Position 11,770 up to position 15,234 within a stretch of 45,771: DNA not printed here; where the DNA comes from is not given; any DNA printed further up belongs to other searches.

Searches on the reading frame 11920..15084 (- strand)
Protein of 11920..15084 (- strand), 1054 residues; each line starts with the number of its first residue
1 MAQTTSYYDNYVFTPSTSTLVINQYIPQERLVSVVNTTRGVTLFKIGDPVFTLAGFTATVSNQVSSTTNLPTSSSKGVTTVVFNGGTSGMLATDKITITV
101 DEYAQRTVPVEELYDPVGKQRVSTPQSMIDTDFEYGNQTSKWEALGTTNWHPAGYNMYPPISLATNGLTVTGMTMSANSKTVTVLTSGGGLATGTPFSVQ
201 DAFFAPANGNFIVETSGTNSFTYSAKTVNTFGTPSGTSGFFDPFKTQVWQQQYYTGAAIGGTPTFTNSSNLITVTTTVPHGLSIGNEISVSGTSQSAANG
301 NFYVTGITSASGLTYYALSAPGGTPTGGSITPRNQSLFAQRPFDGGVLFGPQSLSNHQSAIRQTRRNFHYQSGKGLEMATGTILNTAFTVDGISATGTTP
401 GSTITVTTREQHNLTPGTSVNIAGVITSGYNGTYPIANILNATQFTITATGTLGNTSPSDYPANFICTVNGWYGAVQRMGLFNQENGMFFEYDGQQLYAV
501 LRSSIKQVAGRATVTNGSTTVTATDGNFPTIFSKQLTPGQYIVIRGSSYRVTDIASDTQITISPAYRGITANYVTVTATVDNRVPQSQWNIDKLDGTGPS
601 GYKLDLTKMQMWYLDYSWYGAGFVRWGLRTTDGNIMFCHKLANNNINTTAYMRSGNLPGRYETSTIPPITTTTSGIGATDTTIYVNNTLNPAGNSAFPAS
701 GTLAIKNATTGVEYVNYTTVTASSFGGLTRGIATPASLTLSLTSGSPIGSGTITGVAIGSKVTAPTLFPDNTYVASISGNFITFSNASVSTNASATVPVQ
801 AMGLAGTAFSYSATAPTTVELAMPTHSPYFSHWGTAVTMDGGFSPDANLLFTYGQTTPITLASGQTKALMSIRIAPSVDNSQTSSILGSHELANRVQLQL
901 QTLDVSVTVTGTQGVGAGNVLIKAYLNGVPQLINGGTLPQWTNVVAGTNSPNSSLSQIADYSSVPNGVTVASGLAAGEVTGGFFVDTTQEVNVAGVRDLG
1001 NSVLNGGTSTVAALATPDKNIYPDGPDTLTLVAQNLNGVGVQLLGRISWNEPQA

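Call 12: search_protein_families(library=pfam, proteins=[window:11920-15084:-], max_evalue=0.001)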
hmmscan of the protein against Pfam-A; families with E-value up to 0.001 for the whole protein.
window:11920-15084:- (1054 aa): 0 families

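Call 13: search_protein_families(library=phrogs, proteins=[window:11920-15084:-], max_evalue=0.001)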
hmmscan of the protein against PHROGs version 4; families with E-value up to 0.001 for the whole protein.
window:11920-15084:- (1054 aa): 3 families
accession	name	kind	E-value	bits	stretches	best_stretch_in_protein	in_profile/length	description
phrog_5838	-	head and packaging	1.8e-246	821.8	2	1-721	1-707/1106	virion structural protein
phrog_1645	-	head and packaging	4.6e-36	125.6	1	475-663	141-259/440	virion structural protein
phrog_9998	-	unknown function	9.3e-06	26.1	1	259-344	40-124/401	-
